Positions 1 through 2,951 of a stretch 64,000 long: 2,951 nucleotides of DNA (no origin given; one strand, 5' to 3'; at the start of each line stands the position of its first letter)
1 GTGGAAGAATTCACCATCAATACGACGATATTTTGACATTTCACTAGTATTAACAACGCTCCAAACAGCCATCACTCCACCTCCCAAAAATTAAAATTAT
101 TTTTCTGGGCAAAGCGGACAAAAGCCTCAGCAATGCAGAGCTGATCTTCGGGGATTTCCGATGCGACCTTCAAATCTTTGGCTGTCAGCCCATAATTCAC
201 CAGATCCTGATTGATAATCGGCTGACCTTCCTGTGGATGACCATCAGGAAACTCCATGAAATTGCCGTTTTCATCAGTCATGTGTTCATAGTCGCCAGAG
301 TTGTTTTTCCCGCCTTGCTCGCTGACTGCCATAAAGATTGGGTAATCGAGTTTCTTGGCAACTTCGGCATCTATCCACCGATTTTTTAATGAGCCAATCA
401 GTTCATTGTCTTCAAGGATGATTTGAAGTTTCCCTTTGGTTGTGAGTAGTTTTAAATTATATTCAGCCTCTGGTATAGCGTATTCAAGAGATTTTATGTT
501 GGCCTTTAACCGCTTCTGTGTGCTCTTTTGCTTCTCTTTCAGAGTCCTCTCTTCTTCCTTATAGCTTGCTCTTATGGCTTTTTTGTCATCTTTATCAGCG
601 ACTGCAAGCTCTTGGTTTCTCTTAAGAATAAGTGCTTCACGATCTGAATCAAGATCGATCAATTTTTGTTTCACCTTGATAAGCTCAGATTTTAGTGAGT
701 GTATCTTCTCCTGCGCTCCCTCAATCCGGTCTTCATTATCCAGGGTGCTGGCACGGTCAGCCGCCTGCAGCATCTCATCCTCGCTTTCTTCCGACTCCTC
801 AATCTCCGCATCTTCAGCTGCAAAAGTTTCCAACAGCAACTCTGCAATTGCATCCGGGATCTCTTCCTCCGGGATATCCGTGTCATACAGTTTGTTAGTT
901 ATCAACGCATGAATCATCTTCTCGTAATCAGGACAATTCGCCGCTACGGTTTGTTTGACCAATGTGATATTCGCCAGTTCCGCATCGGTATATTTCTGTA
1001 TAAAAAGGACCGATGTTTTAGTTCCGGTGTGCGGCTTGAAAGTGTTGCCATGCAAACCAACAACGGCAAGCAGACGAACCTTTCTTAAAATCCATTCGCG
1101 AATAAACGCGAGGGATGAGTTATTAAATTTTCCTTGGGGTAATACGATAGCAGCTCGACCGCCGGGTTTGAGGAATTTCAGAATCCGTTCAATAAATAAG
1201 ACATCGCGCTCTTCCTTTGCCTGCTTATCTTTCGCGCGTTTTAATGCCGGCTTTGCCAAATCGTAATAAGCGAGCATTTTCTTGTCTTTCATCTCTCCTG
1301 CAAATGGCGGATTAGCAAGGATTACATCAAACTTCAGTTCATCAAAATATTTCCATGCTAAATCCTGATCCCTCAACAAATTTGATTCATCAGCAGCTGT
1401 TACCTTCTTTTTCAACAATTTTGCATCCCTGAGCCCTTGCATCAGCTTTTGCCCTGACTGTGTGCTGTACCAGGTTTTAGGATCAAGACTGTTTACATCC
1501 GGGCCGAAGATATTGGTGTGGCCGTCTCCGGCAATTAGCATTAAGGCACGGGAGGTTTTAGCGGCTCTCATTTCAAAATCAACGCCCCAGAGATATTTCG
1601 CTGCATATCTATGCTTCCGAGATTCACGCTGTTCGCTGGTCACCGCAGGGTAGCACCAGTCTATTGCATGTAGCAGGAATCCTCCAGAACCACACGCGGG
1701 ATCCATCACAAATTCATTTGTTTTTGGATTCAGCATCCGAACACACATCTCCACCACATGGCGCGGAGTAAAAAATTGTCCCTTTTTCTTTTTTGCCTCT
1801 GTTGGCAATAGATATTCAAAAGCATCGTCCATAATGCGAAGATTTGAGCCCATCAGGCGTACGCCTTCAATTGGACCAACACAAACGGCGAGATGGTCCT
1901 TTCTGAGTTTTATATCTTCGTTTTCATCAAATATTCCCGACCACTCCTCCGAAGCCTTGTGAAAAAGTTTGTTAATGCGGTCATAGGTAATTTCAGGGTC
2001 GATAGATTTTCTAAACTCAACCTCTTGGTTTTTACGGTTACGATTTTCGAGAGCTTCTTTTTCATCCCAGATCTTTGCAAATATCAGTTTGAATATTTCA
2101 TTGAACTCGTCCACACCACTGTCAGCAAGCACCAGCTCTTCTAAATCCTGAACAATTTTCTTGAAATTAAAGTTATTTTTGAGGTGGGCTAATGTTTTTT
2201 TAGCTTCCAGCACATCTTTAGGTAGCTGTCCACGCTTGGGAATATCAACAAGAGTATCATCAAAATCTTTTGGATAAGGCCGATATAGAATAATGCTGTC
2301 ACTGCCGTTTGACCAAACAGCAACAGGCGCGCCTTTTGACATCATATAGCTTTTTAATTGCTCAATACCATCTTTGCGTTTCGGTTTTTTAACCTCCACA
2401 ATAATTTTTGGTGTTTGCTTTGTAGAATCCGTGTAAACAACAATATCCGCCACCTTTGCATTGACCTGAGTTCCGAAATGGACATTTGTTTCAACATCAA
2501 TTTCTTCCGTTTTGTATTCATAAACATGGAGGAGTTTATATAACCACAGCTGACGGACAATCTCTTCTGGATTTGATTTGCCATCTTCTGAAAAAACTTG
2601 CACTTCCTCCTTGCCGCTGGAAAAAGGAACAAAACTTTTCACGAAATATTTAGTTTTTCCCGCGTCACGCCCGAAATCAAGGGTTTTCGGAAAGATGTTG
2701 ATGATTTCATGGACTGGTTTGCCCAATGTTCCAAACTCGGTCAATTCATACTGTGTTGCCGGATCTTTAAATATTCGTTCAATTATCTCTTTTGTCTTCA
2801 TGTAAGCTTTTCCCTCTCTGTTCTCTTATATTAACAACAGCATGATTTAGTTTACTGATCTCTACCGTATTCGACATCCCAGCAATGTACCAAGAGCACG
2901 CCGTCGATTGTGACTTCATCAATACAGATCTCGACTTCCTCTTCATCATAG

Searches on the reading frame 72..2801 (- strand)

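Call 19: search_protein_families(library=pfam, proteins=[window:72-2801:-], max_evalue=0.001)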
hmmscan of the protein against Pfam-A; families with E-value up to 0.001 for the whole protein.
window:72-2801:- (909 aa): 4 families
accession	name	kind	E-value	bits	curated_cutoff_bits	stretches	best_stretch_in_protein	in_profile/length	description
PF02384.22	N6_Mtase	-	8.3e-35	121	20.4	1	323-616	5-245/311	N-6 DNA Methylase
PF13588.12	HSDR_N_2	-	1.6e-21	76.9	25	1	78-188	1-110/110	Type I restriction enzyme R protein N terminus (HSDR_N)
PF07669.17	Eco57I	-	3.7e-12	47.1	25.3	1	404-583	3-165/171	Eco57I restriction-modification methylase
PF01170.24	UPF0020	-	2.2e-05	24.7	22.3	0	354-418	21-93/197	RMKL-like, methyltransferase domain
